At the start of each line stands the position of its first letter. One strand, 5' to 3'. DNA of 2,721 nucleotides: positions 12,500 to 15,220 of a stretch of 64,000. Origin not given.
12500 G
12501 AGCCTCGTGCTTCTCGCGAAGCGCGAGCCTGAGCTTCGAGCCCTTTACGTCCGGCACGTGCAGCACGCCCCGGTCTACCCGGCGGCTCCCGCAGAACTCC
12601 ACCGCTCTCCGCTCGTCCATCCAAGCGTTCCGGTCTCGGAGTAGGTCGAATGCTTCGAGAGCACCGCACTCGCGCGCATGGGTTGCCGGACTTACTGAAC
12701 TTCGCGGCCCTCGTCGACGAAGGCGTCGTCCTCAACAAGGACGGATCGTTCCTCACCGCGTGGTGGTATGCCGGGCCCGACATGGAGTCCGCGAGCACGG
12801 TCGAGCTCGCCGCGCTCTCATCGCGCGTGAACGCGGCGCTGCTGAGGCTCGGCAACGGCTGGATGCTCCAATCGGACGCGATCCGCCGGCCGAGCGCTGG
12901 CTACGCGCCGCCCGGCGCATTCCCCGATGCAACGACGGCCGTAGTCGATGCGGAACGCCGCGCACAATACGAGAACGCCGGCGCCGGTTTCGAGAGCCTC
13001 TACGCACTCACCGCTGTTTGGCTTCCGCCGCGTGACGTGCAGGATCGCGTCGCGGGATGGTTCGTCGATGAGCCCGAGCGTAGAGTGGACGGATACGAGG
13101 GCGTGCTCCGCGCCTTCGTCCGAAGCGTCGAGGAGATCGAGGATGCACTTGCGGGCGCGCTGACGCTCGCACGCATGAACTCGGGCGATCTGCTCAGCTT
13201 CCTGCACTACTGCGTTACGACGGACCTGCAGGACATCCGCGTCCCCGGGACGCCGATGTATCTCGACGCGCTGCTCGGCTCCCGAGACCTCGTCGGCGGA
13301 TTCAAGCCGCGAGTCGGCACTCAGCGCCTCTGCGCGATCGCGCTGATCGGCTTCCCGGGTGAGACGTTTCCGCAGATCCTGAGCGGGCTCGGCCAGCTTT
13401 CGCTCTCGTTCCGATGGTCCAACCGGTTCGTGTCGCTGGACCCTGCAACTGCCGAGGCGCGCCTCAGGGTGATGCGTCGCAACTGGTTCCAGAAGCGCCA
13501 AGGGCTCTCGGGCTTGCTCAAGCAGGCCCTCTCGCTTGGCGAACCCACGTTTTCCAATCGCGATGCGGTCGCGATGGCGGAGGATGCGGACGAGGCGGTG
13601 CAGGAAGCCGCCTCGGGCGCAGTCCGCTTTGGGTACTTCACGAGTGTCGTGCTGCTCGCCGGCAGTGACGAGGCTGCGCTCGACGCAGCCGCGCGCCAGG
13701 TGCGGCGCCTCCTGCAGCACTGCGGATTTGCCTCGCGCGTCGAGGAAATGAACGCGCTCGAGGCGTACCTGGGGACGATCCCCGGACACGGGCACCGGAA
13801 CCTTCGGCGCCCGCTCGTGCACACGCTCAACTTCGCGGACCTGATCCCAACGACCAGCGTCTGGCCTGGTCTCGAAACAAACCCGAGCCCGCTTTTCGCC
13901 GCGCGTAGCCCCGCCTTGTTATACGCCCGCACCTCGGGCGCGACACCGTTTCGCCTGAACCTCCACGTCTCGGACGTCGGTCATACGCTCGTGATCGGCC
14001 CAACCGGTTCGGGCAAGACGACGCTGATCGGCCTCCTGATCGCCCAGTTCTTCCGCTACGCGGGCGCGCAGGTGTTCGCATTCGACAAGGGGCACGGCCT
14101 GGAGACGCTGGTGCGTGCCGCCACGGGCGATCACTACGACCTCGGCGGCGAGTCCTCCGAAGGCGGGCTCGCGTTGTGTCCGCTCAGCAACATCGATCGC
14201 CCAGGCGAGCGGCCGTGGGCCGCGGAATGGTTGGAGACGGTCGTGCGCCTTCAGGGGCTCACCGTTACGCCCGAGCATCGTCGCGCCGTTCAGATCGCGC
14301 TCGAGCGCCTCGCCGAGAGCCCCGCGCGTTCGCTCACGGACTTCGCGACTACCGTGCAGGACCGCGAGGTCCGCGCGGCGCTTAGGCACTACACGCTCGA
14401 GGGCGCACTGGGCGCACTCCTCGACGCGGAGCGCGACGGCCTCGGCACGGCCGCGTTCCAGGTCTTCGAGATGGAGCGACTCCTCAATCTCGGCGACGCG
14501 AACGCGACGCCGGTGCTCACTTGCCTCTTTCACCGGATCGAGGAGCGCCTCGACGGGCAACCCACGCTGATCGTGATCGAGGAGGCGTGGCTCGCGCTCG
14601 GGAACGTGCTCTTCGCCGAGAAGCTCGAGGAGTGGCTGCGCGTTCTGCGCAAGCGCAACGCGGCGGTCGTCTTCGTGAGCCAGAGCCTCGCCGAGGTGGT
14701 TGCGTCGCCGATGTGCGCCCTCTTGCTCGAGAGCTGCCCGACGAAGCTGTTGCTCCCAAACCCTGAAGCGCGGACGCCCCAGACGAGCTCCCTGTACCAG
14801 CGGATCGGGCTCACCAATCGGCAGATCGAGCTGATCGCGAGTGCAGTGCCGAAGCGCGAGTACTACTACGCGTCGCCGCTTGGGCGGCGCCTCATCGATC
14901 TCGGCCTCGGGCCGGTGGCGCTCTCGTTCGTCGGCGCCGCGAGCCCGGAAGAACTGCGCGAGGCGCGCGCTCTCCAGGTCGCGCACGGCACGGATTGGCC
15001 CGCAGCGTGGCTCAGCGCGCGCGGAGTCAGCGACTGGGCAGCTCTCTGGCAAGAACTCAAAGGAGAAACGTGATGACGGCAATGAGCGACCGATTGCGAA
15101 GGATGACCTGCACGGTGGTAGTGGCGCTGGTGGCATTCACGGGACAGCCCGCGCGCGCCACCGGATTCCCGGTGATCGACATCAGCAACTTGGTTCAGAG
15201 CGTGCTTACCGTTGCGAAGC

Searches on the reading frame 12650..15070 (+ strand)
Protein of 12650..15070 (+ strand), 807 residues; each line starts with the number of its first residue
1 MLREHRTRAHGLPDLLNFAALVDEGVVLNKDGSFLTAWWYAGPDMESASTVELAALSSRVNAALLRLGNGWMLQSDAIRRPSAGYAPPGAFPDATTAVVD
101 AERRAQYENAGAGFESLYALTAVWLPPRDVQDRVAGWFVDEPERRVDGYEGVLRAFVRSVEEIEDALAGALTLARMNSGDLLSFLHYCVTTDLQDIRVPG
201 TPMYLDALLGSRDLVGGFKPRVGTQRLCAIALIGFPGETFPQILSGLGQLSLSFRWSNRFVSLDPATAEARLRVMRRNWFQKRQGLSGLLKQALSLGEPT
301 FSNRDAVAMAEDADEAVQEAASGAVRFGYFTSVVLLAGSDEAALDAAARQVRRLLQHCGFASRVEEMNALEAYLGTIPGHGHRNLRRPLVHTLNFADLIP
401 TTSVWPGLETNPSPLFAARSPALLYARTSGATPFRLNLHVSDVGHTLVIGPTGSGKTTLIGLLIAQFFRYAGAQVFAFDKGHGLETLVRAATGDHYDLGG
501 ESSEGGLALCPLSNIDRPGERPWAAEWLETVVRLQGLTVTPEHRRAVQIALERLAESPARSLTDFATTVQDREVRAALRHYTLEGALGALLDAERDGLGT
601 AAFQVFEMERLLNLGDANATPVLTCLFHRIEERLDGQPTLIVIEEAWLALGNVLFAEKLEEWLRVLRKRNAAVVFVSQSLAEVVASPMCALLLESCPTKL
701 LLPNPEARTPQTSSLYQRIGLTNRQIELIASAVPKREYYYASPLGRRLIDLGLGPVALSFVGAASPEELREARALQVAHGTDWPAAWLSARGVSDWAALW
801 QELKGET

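Call 43: search_dna_similar(query=window:12650-15070:+, collection=plasmids, mode=protein, max_rows=12)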
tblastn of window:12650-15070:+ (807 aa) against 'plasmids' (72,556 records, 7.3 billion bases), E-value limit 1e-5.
Records with a match: 4507; places in all: 4916; records where one place covers at least 80% of the query: 1470.
Best place of each record, by identity: <60% 4507.
By first word of the organism name: Escherichia 862; Klebsiella 433; Rhizobium 311; Agrobacterium 304; Xanthomonas 210; Sinorhizobium 151; Salmonella 148; Enterobacter 143; Citrobacter 121; Campylobacter 114; and 221 more.
By predicted mobility (MOB-suite, as given by PLSDB): conjugative 3380; non-mobilizable 691; mobilizable 436.
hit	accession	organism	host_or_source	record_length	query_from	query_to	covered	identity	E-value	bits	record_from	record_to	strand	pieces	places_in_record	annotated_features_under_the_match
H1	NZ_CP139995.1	Comamonas testosteroni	-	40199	2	804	100%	47.9%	0e+0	702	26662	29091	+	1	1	hypothetical protein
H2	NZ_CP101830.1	Pelagibacterium sp. H642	soil,desert land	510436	14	803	98%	47.6%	0e+0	660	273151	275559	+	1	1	conjugal transfer protein TrbE | trbJ: P-type conjugative transfer protein TrbJ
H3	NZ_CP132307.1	Shinella sumterensis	Homo sapiens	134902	2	795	98%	46.9%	0e+0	655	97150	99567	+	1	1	conjugal transfer protein TrbE | trbJ: P-type conjugative transfer protein TrbJ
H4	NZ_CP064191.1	Rhizobium sp. 007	Onobrychis viciifolia,cell culture,root ...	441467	2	799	99%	46.5%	0e+0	651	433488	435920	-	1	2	conjugal transfer protein TrbE | trbJ: P-type conjugative transfer protein TrbJ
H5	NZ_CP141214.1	Sinorhizobium meliloti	alfalfa,Isolate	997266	2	799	99%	46.5%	0e+0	649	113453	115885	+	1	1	conjugal transfer protein TrbE | trbJ: P-type conjugative transfer protein TrbJ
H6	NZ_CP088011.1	Rhizobium sp. T136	Melilotus albus,Cell culture,root nodule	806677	2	799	99%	46.5%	0e+0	646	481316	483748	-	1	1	conjugal transfer protein TrbE | trbJ: P-type conjugative transfer protein TrbJ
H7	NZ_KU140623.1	Sinorhizobium sp. M14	microbial mats from Zloty Stok gold mine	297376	2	799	99%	46.5%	0e+0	644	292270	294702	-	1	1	conjugal transfer protein TrbE | trbJ: P-type conjugative transfer protein TrbJ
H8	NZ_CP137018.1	Sinorhizobium fredii GR64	Phaseolus vulgaris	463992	2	799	99%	46.4%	0e+0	662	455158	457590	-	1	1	conjugal transfer protein TrbE | trbJ: P-type conjugative transfer protein TrbJ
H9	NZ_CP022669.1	Rhizobium leguminosarum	single cell,root nodules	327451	2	799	99%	46.4%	0e+0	650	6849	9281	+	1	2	conjugal transfer protein TrbE | trbJ: P-type conjugative transfer protein TrbJ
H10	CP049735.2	Rhizobium leguminosarum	Pisum sativum,Pisum sativum nodules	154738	2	799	99%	46.4%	0e+0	649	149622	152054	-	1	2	VirB4 family type IV secretion/conjugal transfer ATPase | trbJ: P-type conjugative transfer protein TrbJ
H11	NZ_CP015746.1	Shinella sp. HZN7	-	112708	2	795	98%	46.6%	0e+0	651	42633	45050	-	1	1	conjugal transfer protein TrbE | trbJ: P-type conjugative transfer protein TrbJ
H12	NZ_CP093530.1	Shinella zoogloeoides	-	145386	2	795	98%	46.6%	0e+0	651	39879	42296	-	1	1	conjugal transfer protein TrbE | trbJ: P-type conjugative transfer protein TrbJ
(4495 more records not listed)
